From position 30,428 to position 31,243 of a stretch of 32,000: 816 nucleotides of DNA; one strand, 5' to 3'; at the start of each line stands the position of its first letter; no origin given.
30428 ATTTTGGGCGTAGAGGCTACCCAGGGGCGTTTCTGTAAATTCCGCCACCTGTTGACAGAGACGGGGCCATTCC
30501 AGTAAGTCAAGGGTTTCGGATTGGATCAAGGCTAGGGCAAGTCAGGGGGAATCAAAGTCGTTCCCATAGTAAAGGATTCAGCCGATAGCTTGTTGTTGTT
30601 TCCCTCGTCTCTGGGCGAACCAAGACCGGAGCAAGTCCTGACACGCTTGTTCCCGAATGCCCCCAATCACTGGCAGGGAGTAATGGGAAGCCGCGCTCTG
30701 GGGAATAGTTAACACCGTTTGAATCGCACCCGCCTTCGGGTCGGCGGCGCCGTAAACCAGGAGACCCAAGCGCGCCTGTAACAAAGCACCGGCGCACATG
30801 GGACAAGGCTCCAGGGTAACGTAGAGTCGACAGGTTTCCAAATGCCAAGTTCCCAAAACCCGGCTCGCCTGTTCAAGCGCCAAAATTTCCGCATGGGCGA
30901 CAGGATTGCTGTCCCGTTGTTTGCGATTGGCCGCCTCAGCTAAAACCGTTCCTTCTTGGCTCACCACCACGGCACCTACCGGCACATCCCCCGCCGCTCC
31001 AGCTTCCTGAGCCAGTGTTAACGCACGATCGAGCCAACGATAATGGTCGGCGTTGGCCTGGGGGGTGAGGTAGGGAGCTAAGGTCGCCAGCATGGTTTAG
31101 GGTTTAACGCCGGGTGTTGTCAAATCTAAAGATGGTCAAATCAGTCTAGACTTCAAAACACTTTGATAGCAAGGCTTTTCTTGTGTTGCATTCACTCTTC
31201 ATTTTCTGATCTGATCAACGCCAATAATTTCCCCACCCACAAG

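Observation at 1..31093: Hyper-abundant palindrome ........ (plus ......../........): an apparent alternate HIP, with canonical HIP1 absent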

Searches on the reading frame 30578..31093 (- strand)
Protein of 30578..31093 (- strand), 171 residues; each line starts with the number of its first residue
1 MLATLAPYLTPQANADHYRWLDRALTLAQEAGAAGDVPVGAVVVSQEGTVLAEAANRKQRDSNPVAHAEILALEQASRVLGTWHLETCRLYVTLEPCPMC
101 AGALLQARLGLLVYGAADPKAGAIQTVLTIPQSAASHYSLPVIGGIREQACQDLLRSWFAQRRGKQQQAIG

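Call 22: find_encoding_contigs(protein=window:30578-31093:-, flank=10000, max_places=4)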
Protein window:30578-31093:- (171 aa): 2 contigs read that carry it; 2 places shown.
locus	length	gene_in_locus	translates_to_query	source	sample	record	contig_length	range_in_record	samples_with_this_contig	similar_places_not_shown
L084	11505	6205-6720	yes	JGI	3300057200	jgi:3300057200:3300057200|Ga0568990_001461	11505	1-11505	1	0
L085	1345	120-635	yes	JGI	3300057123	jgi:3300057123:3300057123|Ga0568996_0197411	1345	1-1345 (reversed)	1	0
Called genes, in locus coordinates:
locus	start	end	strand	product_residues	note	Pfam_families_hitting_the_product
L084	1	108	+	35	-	?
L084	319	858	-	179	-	PF07676:PD40 (weak), PF26549:Tricorn_N (faint)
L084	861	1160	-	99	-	PF06803:DUF1232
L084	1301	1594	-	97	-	PF00111:Fer2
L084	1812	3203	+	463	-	PF01842:ACT, PF00390:malic, PF03949:Malic_M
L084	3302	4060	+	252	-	PF02557:VanY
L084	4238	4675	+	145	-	-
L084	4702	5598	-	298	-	PF04577:Glyco_transf_61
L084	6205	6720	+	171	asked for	PF00383:dCMP_cyt_deam_1, PF14437:MafB19-deam, PF14439:Bd3614-deam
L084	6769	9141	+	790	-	PF00488:MutS_V, PF20297:MSSS, PF01713:Smr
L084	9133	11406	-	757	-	PF13614:AAA_31 (faint)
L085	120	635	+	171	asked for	PF00383:dCMP_cyt_deam_1, PF14437:MafB19-deam, PF14439:Bd3614-deam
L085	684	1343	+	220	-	?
